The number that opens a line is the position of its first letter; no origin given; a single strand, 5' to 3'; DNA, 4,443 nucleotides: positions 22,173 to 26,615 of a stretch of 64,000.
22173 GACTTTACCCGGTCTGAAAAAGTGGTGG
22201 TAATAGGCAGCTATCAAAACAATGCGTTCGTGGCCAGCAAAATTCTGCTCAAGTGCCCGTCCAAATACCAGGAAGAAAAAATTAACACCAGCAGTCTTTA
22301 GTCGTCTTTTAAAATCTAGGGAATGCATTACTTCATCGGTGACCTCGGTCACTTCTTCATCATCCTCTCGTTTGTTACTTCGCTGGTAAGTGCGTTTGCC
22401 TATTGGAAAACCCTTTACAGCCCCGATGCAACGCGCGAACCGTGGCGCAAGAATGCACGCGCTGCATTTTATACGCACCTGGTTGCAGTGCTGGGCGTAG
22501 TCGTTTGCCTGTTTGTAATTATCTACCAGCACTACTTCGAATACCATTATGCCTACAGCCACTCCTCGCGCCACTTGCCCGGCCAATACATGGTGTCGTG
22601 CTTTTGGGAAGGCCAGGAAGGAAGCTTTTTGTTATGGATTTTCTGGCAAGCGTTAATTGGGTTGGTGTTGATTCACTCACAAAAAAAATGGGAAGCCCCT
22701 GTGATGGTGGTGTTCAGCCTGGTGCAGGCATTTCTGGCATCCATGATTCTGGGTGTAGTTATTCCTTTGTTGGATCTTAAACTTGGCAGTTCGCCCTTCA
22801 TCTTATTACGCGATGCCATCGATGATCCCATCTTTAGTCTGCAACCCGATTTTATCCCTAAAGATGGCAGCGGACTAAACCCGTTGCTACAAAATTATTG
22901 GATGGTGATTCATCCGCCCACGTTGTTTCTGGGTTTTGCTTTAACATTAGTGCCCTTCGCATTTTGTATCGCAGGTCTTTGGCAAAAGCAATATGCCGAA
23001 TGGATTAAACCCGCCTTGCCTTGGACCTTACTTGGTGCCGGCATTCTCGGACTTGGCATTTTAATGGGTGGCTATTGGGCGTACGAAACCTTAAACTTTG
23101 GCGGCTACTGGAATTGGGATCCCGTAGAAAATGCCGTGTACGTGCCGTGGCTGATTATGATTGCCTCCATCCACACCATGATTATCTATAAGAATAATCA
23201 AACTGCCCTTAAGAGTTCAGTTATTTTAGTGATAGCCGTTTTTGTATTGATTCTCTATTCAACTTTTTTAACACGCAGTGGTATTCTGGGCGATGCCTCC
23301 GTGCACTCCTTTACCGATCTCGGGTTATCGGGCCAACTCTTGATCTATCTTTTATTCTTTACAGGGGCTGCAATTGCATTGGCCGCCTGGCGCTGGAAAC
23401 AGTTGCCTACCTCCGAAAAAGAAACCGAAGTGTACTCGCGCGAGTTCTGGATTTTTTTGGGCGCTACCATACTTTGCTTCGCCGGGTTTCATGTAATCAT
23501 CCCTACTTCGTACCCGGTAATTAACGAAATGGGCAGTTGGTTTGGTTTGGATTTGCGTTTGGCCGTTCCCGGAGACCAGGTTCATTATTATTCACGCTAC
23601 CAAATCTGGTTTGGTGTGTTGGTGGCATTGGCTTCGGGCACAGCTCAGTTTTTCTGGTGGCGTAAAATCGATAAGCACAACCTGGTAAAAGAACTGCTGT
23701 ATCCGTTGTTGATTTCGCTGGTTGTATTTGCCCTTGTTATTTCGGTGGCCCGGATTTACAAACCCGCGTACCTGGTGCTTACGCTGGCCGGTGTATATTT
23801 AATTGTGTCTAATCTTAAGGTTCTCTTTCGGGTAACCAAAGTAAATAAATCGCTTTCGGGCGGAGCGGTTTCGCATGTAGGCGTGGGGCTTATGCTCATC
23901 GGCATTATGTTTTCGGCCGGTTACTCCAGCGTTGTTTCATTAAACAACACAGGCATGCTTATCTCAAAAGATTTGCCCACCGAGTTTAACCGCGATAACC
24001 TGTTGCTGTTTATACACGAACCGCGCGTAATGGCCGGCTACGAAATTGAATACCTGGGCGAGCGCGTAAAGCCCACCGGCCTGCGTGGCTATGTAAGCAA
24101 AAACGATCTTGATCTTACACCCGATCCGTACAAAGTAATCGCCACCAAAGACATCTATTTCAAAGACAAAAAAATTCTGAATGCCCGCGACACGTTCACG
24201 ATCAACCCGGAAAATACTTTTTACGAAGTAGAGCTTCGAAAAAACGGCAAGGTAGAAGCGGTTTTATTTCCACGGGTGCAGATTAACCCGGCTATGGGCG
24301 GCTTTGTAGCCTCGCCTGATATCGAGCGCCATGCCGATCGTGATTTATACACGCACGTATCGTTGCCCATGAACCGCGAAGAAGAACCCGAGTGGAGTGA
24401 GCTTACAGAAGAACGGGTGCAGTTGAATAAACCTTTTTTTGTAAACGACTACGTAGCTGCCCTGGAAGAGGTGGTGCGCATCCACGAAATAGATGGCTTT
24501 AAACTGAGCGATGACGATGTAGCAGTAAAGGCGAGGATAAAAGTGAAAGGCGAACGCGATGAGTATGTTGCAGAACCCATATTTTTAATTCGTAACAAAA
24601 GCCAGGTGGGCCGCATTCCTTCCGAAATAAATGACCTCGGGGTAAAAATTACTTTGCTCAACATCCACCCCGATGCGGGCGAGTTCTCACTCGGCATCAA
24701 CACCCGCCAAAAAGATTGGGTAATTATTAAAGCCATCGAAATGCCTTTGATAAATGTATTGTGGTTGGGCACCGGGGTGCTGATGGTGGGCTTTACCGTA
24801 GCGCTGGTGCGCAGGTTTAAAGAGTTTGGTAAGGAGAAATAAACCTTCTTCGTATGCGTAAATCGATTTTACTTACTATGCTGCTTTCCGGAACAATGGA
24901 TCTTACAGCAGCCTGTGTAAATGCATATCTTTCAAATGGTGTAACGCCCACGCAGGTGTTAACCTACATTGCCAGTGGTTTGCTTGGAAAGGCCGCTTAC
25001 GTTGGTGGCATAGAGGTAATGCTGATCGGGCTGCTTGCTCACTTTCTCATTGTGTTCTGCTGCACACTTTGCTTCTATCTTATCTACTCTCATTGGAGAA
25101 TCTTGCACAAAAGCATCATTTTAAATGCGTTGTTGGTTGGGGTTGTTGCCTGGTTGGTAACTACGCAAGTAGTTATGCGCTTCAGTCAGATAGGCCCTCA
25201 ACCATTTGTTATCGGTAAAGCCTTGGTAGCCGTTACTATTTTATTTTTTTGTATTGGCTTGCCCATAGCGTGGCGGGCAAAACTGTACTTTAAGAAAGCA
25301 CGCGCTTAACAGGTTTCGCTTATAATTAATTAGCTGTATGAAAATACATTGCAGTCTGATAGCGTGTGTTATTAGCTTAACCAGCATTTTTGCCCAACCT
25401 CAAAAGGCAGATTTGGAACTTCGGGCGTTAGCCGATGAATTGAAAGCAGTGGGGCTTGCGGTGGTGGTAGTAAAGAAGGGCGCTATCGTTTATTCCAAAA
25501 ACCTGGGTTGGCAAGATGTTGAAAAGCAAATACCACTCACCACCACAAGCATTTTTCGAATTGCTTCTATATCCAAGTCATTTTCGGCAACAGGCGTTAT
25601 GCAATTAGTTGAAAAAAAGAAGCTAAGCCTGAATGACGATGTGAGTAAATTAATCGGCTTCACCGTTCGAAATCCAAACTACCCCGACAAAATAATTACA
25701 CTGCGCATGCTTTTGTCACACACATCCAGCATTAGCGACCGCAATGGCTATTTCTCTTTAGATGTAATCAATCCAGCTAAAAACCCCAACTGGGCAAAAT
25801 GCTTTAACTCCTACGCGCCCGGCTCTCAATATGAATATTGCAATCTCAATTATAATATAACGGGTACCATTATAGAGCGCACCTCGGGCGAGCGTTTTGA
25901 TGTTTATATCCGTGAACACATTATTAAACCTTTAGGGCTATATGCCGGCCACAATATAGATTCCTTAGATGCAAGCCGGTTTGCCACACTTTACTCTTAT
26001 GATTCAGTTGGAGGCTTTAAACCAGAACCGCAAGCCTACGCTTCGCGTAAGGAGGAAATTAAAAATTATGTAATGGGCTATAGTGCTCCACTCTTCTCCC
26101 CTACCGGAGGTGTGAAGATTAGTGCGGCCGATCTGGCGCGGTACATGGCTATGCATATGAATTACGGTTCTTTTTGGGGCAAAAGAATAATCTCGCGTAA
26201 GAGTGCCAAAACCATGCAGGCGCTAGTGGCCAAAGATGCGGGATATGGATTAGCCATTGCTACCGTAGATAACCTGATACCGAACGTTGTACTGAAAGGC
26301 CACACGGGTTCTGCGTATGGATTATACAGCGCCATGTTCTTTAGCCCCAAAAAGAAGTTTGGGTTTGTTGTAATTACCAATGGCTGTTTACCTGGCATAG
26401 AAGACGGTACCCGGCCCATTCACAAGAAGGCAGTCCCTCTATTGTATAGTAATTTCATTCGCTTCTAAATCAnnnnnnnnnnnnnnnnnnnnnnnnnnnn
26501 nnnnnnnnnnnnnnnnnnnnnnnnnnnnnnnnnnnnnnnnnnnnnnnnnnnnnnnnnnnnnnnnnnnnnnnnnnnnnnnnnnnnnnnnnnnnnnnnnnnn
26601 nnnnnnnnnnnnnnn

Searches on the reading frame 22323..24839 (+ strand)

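Call 82: search_protein_families(library=pfam, proteins=[window:22323-24839:+], max_evalue=0.0001)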
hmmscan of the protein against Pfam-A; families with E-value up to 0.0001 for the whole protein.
window:22323-24839:+ (839 aa): 2 families
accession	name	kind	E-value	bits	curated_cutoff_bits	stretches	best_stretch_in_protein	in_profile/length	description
PF01578.25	Cytochrom_C_asm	-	6.8e-26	91.7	29.9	1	98-319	4-206/212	Cytochrome C assembly protein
PF16327.10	CcmF_C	-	1.2e-13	51.4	28.7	1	340-536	1-201/323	Cytochrome c-type biogenesis protein CcmF C-terminal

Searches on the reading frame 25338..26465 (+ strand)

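Call 82: search_protein_families(library=pfam, proteins=[window:25338-26465:+], max_evalue=0.0001)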
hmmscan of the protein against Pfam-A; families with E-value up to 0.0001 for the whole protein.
window:25338-26465:+ (376 aa): 1 family
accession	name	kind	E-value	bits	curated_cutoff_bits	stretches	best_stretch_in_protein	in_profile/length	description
PF00144.29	Beta-lactamase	-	7.8e-55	186.8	27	1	30-349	7-310/329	Beta-lactamase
